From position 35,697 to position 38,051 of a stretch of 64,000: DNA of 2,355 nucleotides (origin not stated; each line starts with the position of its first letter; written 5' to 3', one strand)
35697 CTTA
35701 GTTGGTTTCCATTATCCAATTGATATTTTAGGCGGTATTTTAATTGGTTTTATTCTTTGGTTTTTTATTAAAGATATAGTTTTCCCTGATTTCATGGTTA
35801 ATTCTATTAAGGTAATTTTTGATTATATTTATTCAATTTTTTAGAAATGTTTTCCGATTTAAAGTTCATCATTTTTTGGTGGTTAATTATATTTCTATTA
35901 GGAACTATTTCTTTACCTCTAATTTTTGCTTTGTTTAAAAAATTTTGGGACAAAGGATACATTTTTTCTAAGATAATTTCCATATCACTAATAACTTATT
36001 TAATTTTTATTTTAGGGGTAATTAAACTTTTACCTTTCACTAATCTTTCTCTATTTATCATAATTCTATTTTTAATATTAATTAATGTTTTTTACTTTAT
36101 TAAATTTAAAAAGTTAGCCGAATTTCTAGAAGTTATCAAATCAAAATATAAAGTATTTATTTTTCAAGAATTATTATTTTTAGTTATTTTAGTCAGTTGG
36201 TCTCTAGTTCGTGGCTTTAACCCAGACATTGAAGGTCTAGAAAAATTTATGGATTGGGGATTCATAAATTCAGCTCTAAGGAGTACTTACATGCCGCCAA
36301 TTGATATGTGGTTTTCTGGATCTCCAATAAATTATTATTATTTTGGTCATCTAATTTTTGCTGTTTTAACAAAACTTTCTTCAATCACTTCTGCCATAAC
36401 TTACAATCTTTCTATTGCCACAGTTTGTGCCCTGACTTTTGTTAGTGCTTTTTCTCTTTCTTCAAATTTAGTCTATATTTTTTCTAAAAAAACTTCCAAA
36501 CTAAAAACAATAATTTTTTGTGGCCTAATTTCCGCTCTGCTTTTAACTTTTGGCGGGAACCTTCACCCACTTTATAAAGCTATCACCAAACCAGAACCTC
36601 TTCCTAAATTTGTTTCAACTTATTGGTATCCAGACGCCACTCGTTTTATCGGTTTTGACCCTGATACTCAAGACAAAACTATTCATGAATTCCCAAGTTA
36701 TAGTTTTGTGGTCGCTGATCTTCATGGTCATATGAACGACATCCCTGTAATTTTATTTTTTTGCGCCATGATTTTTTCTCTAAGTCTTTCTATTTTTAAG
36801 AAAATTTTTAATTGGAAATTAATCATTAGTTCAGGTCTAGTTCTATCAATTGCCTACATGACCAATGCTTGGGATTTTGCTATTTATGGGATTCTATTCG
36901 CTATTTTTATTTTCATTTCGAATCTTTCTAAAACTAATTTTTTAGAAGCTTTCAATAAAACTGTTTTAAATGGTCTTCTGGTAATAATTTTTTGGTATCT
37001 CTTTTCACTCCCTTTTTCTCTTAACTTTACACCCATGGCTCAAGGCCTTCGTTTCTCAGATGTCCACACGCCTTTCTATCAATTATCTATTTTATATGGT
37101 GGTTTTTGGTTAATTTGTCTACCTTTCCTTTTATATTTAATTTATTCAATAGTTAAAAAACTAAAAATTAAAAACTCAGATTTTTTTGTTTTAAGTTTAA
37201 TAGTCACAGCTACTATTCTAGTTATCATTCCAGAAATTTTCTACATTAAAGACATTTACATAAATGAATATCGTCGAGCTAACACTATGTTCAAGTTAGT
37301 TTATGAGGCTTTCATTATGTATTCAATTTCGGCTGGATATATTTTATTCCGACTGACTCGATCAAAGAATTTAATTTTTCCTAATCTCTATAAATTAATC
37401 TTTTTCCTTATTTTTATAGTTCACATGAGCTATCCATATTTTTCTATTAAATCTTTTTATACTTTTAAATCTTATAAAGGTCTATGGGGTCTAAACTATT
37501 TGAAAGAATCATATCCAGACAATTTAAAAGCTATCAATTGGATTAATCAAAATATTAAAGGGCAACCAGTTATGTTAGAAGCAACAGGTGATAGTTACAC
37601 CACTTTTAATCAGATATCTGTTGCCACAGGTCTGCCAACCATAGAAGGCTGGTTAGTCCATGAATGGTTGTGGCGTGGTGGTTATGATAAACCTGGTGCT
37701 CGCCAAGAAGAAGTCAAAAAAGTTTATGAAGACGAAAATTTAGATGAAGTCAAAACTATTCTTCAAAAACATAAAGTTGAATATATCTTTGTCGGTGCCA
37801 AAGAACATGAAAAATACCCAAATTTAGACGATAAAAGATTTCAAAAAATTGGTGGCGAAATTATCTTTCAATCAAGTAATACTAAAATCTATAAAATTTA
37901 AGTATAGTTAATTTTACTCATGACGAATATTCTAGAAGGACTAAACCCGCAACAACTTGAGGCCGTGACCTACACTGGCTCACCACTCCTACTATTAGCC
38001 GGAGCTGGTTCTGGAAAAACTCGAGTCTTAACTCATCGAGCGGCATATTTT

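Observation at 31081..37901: DPPR-synthase-like UbiA + PAP2 phosphatase + three GT-C membrane transferases: a candidate polyprenyl-phospho-pentose donor pathway outside Actinobacteria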

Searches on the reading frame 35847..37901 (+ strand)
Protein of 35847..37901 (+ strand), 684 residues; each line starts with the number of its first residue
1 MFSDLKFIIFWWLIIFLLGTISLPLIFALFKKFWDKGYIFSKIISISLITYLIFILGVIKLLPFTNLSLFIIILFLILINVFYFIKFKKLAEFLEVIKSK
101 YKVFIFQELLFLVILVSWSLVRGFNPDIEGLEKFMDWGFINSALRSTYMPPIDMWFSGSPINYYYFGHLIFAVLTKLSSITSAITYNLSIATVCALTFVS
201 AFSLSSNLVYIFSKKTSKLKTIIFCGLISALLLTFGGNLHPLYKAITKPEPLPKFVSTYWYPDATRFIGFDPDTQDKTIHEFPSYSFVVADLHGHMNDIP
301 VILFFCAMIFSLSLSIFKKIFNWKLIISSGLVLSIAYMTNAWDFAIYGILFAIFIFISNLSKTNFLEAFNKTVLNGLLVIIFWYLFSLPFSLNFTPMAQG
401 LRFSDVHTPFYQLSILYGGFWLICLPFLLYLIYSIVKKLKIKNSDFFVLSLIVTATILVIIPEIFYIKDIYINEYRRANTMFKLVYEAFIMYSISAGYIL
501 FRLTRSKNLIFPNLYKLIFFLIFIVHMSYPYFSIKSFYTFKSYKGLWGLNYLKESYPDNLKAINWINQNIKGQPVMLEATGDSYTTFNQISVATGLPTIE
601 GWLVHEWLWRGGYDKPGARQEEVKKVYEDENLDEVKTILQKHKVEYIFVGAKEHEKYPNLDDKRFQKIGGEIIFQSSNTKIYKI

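Call 3: search_protein_families(library=pfam, proteins=[window:35847-37901:+], max_evalue=0.01)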
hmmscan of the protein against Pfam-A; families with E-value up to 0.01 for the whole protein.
window:35847-37901:+ (684 aa): 1 family
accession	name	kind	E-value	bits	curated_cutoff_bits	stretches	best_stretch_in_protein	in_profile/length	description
PF10060.15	DUF2298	-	3.6e-96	323.5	27.8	2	48-437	1-390/488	Uncharacterized membrane protein (DUF2298)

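Call 4: search_protein_families(library=ncbifam, proteins=[window:35847-37901:+], max_evalue=0.01)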
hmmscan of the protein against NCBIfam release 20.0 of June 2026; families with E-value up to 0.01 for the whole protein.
window:35847-37901:+ (684 aa): 1 family
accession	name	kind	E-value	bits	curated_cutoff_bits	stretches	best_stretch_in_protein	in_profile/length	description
TIGR03662.1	Chlor_Arch_YYY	subfamily_domain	4.2e-144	481.9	300.25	2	7-430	4-426/727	chlor_Arch_YYY domain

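Call 48: search_solved_structures(query=window:35847-37901:+, max_evalue=1)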
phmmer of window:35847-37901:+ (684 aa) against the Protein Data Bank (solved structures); distinct sequences matched with E-value up to 1: 0.

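Call 50: find_homologous_proteins(query=window:35847-37901:+, max_evalue=0.00001)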
Query window:35847-37901:+ (684 aa): 3601 proteins with E <= 0.00001 among 8000 candidates; the best 120 are listed.
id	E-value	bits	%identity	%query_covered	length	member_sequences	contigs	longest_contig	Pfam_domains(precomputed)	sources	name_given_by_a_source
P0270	0.0e+0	1512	100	100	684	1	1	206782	PF10060.16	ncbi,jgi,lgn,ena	ncbi:MAG: DUF2298 domain-containing protein [Candidatus Shapirobacteria bacterium]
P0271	0.0e+0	1056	67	100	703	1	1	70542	PF10060.16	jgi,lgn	jgi:uncharacterized membrane protein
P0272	0.0e+0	1052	67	100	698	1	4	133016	PF10060.16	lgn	-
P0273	0.0e+0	1041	68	100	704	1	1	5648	PF10060.16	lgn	-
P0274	0.0e+0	1039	68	100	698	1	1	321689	PF10060.16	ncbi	-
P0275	3.7e-296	1002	66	99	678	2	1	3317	PF10060.16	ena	-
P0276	4.5e-294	995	66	100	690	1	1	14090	PF10060.16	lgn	-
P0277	7.5e-294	995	66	100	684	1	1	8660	PF10060.16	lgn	-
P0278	1.2e-292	991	64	100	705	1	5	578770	PF10060.16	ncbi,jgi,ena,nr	ncbi:MAG TPA: DUF2298 domain-containing protein [Candidatus Woesebacteria bacterium]|nr:DUF2298 doma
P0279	2.4e-292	990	63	100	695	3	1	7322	PF10060.16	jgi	-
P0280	2.3e-291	986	65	100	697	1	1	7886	PF10060.16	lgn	-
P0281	3.5e-291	986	64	100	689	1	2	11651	PF10060.16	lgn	-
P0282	4.4e-290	982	75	83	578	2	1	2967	PF10060.16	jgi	-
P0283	5.5e-290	982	65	100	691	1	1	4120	PF10060.16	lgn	-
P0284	6.2e-289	978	62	100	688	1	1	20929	PF10060.16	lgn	-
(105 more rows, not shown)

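Call 64: predict_structure(alignment_id=A3)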
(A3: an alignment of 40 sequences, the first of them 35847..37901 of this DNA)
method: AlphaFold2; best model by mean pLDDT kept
length: 684 residues; sequences in the alignment: 40
mean_pLDDT: 81.0   pTM: 0.87
mean pLDDT of the five models: 81.0, 79.3, 78.1, 77.8, 77.2
residues with pLDDT >= 90: 313; 70-90: 193; 50-70: 121; < 50: 57
segments of 3 or more residues with pLDDT < 50: 259-284, 404-406, 468-477, 601-613
pLDDT, mean of each block of 10 residues (from residue 1): 94 98 95 96 96 91 94 97 94 96 97 95 78 72 84 67 73 94 90 95 97 84 95 77 61 54 40 40 49 70 96 81 92 85 85 94 93 93 87 55 51 61 87 90 95 87 57 47 75 94 79 85 81 65 88 88 91 84 63 75 44 54 87 91 90 87 90 94 94
secondary structure, 60 per line:
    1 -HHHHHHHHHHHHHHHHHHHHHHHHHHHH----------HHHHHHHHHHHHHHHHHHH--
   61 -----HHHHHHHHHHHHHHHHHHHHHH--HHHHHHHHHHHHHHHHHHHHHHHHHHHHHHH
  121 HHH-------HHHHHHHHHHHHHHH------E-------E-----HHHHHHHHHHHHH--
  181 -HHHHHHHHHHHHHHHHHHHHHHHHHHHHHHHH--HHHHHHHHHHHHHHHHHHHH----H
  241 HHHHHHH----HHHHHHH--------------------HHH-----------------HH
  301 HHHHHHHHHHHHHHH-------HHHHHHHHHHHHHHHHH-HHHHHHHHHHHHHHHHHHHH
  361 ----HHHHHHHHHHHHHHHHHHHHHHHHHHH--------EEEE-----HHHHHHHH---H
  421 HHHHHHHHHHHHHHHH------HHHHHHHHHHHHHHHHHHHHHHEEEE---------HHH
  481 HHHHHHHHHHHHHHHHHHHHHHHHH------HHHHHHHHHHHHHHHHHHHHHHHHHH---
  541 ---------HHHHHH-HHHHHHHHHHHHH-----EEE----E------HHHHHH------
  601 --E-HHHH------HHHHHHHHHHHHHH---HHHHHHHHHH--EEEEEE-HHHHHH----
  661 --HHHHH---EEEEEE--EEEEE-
elements in order (helices of 4 or more, strands of 3 or more residues): H2-29 H40-58 H66-87 H90-123 H131-145 H166-178 H182-213 H216-235 H240-247 H252-258 H299-315 H323-339 H341-360 H365-391 E400-403 H409-416 H420-436 H443-464 E465-468 H478-505 H512-537 H550-555 H557-569 E575-577 H589-594 H605-608 H615-628 H632-641 E644-649 H651-656 H663-667 E671-676 E679-683

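Call 66: fold_search(model_id=the predicted structure, library=pdb)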
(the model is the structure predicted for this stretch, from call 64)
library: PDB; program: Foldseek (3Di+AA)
matches with E <= 10: 207; with E <= 0.001: 9
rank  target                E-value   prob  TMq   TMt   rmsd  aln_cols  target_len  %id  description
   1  7zlg_A                5.6e-06  1.00  0.36  0.36  13.8       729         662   14  Cryo-EM structure of C-mannosyltransferase CeDPY19, in complex with acceptor peptide and bound to CMT2-Fab and anti-Fa (released 2023-01-11)
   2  5gmy_A                7.2e-06  1.00  0.36  0.31  11.3       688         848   11  Crystal structure of the Archaeoglobus fulgidus oligosaccharyltransferase (O29867_ARCFU) tethered with an acceptor pep (released 2017-02-01)
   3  7zli_A                7.8e-06  1.00  0.37  0.38  14.0       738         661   12  Cryo-EM structure of C-mannosyltransferase CeDPY19, in complex with Dol25-P-Man and bound to CMT2-Fab and anti-Fab nan (released 2023-01-11)
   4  7zlh_A                8.5e-06  1.00  0.36  0.37  13.7       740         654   12  Cryo-EM structure of C-mannosyltransferase CeDPY19, in apo state, bound to CMT2-Fab and anti-Fab nanobody (released 2023-01-11)
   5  7oci_F                9.6e-06  1.00  0.37  0.38  13.0       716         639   11  Cryo-EM structure of yeast Ost6p containing oligosaccharyltransferase complex (released 2022-02-16)
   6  8if8_B                1.6e-05  1.00  0.46  0.50   8.3       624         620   13  Arabinosyltransferase AftA (released 2023-05-31)
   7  8if8_C                3.5e-05  1.00  0.46  0.52   7.6       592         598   11  Arabinosyltransferase AftA (released 2023-05-31)
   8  5f15                  1.4e-04  1.00  0.38  0.46  12.4       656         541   10  Crystal Structure of ArnT from Cupriavidus metallidurans bound to Undecaprenyl phosphate (released 2016-02-17)
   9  5ezm                  2.3e-04  1.00  0.37  0.44  12.7       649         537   10  Crystal Structure of ArnT from Cupriavidus metallidurans in the apo state (released 2016-02-17)
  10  3vu0_A                3.7e-02  1.00  0.13  0.52   6.2       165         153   12  Crystal structure of the C-terminal globular domain of oligosaccharyltransferase (AfAglB-S2, AF_0040, O30195_ARCFU) fr (released 2013-01-23)
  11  3vu0_C                6.0e-02  1.00  0.13  0.51   6.8       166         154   11  Crystal structure of the C-terminal globular domain of oligosaccharyltransferase (AfAglB-S2, AF_0040, O30195_ARCFU) fr (released 2013-01-23)
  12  3vu0_B                1.1e-01  1.00  0.13  0.49   6.8       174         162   10  Crystal structure of the C-terminal globular domain of oligosaccharyltransferase (AfAglB-S2, AF_0040, O30195_ARCFU) fr (released 2013-01-23)
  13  6p25_A                1.4e-01  0.97  0.22  0.21   7.1       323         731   13  Structure of S. cerevisiae protein O-mannosyltransferase Pmt1-Pmt2 complex bound to the sugar donor and a peptide acce (released 2019-07-10)
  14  9g6d_A                1.9e-01  0.08  0.09  0.12  23.9       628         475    9  CLC7/OSTM1 complex in the absence of PIP2 lipid. (released 2025-07-30)
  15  7bvc_B                2.6e-01  0.92  0.29  0.20   8.4       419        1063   10  Cryo-EM structure of Mycobacterium smegmatis arabinosyltransferase EmbA-EmbB-AcpM2 in complex with ethambutol (released 2020-04-29)
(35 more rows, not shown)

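Call 69: find_related_loci(query=A3, collection=metagenome_contigs, flank=10000)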
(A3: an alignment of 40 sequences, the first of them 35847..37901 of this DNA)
Query A3 (684 aa) in metagenome_contigs; peptide patterns used: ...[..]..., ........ (x = any residue, [..] = any of these).
599 stretches matched a pattern (row limit reached: there are more); 412 encode a relative of the query (tblastn E <= 1e-3); the best 80 are kept; 80 distinct loci.
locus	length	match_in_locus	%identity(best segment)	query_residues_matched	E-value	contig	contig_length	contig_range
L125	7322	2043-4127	63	1-684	0e+0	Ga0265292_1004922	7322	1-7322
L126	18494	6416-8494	62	1-684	0e+0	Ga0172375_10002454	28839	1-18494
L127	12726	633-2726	63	1-684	0e+0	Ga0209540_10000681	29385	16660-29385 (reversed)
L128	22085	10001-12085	64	1-684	0e+0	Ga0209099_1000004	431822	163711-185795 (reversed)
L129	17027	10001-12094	62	1-684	0e+0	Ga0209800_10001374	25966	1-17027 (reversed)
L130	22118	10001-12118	62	1-684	0e+0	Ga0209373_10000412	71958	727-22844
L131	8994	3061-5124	62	1-684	0e+0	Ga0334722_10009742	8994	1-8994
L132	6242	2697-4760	64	1-684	0e+0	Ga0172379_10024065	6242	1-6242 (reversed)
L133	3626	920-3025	62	1-684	0e+0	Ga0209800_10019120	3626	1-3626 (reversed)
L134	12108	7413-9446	62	1-684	0e+0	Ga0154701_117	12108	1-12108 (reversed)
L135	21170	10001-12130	62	1-684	0e+0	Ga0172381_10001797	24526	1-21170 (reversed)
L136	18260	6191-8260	64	1-684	0e+0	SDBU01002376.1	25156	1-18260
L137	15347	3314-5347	62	1-684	0e+0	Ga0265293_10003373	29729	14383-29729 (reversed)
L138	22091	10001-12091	74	1-684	0e+0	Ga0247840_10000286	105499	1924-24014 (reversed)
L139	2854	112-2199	64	1-684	0e+0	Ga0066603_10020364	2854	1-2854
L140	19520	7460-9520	61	1-684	0e+0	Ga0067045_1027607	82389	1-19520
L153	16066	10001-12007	60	1-684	0e+0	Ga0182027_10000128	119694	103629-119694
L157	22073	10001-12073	59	1-684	0e+0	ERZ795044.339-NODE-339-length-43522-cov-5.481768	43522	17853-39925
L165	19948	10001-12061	58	1-684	0e+0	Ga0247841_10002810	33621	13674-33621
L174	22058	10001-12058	58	4-684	0e+0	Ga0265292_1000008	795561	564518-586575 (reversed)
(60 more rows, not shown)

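Call 73: search_protein_families(library=pfam, proteins=[L157:8384-9439:+, L153:8397-9431:+, L128:8165-9340:-, L132:347-1069:-, L134:5784-6848:+, L140:5393-6892:+, L174:6994-8364:-, L165:5903-7504:-, L165:7504-8331:-], max_evalue=0.001)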
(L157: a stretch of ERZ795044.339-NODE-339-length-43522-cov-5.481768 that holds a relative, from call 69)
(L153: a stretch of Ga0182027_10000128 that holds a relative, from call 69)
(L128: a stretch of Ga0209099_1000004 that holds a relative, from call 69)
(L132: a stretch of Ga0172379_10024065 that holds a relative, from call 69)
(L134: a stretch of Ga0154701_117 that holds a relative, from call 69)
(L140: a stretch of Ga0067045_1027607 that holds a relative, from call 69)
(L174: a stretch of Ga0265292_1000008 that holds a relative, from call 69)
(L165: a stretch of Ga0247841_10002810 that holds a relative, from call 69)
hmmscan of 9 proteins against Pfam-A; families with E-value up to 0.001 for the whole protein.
L157:8384-9439:+ (352 aa): 8 families
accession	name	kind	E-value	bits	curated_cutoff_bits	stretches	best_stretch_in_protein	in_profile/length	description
PF01370.27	Epimerase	-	2.7e-38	132.2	20.9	1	11-232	1-240/240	NAD dependent epimerase/dehydratase family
PF16363.11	GDP_Man_Dehyd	-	7.8e-22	78.6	27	1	12-312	1-327/332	GDP-mannose 4,6 dehydratase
PF01073.25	3Beta_HSD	-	2e-20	73.4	22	1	12-201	1-212/280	3-beta hydroxysteroid dehydrogenase/isomerase family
PF07993.18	NAD_binding_4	-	7.3e-15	55.3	20.1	1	51-173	63-210/258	Male sterility protein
PF13460.12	NAD_binding_10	-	5.9e-11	43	27.2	1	15-154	1-133/184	NAD(P)H-binding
PF02719.21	Polysacc_synt_2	-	1.3e-10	41.4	20.2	1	11-117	1-128/293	Polysaccharide biosynthesis protein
PF04321.23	RmlD_sub_bind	-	2.8e-10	40.2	27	1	11-162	3-146/287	RmlD substrate binding domain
PF05368.20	NmrA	-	3.2e-05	24.1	27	1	8-116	2-106/298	NmrA-like family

L153:8397-9431:+ (345 aa): 8 families
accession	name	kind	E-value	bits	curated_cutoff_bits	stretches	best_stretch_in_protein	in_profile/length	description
PF16363.11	GDP_Man_Dehyd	-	5.4e-55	187.6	27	1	9-329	1-330/332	GDP-mannose 4,6 dehydratase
PF01370.27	Epimerase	-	3e-52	177.9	20.9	1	9-265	2-240/240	NAD dependent epimerase/dehydratase family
PF01073.25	3Beta_HSD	-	3.2e-20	72.7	22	1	9-257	1-235/280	3-beta hydroxysteroid dehydrogenase/isomerase family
PF07993.18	NAD_binding_4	-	3.9e-17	62.7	20.1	1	12-246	3-257/258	Male sterility protein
PF04321.23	RmlD_sub_bind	-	2.2e-12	47.1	27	1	6-230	1-178/287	RmlD substrate binding domain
PF02719.21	Polysacc_synt_2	-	2.1e-07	30.9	20.2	1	9-132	2-131/293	Polysaccharide biosynthesis protein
PF08659.16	KR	-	3.9e-05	24.1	22.6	1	8-83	3-87/180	KR domain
PF00106.31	adh_short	-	6.4e-05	22.9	26.6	1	9-112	4-116/195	short chain dehydrogenase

L128:8165-9340:- (392 aa): 6 families
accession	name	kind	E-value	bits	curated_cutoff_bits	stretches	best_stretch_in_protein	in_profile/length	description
PF00534.26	Glycos_transf_1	-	2.6e-30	105.6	26.4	1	198-363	4-162/172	Glycosyl transferases group 1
PF13692.12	Glyco_trans_1_4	-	1.7e-19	71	27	1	210-358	2-141/142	Glycosyl transferases group 1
PF13439.12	Glyco_transf_4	-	1e-13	52.1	28.5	1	24-160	1-138/170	Glycosyltransferase Family 4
PF13477.12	Glyco_trans_4_2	-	2.2e-05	25.1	23.4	1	28-130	10-111/139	Glycosyl transferase 4-like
PF13579.12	Glyco_trans_4_4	-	0.00058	20.7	29.7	0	25-127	1-102/158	Glycosyl transferase 4-like domain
PF20706.3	GT4-conflict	-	0.00078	19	26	0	202-352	190-331/385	Family 4 Glycosyltransferase in conflict systems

L132:347-1069:- (241 aa): 1 family
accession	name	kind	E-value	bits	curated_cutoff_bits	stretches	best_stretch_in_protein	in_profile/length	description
PF05050.19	Methyltransf_21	-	4.6e-14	53.3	22.7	1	71-206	2-149/173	Methyltransferase FkbM domain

L134:5784-6848:+ (355 aa): 1 family
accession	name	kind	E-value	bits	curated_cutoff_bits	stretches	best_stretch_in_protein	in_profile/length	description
PF04015.17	DUF362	-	1.6e-25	90.8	24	1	39-243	2-200/200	Domain of unknown function (DUF362)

L140:5393-6892:+ (500 aa): 1 family
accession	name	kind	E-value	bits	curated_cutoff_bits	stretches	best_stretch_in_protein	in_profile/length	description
PF13231.12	PMT_2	-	1e-07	32.8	26.1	1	93-232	16-158/160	Dolichyl-phosphate-mannose-protein mannosyltransferase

L174:6994-8364:- (457 aa): 1 family
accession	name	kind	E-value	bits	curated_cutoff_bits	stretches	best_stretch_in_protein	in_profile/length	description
PF13231.12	PMT_2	-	0.00053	20.7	26.1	1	92-225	20-152/160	Dolichyl-phosphate-mannose-protein mannosyltransferase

L165:5903-7504:- (534 aa): 1 family
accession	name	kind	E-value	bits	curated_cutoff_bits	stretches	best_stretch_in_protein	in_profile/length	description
PF13231.12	PMT_2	-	4.6e-11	43.6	26.1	1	117-278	2-157/160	Dolichyl-phosphate-mannose-protein mannosyltransferase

L165:7504-8331:- (276 aa): 13 families
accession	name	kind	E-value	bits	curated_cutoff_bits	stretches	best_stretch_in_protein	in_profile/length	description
PF08241.18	Methyltransf_11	-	7e-23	81.5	21.2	1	44-137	1-95/95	Methyltransferase domain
PF13847.12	Methyltransf_31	-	7.4e-22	78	27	1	41-173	5-131/145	Methyltransferase domain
PF13649.12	Methyltransf_25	-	6.6e-21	75.3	27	1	43-133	1-97/97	Methyltransferase domain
PF13489.12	Methyltransf_23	-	5.2e-18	65.8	27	1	37-199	20-163/164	Methyltransferase domain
PF01209.24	Ubie_methyltran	-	5.5e-13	49.2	20.1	1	30-202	38-220/233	ubiE/COQ5 methyltransferase family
PF08242.18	Methyltransf_12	-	1.2e-11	45.6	30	1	44-133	1-96/98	Methyltransferase domain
PF07021.18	MetW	-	4.7e-10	39.9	21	1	40-143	14-113/193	Methionine biosynthesis protein MetW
PF05175.20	MTS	-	3.1e-06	27.4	23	1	28-135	20-136/170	Methyltransferase small domain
PF02390.23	Methyltransf_4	-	4.9e-05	23.3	24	1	41-93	3-60/173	Putative methyltransferase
PF02353.26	CMAS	-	5.2e-05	23.1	27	1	18-133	41-160/273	Mycolic acid cyclopropane synthetase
PF08003.17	Methyltransf_9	-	8.9e-05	22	23.8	1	31-137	107-217/315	Protein of unknown function (DUF1698)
PF01596.23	Methyltransf_3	-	0.00032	20.5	22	1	38-111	43-117/204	O-methyltransferase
PF05401.17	NodS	-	0.00065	20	24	1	27-123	31-127/201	Nodulation protein S (NodS)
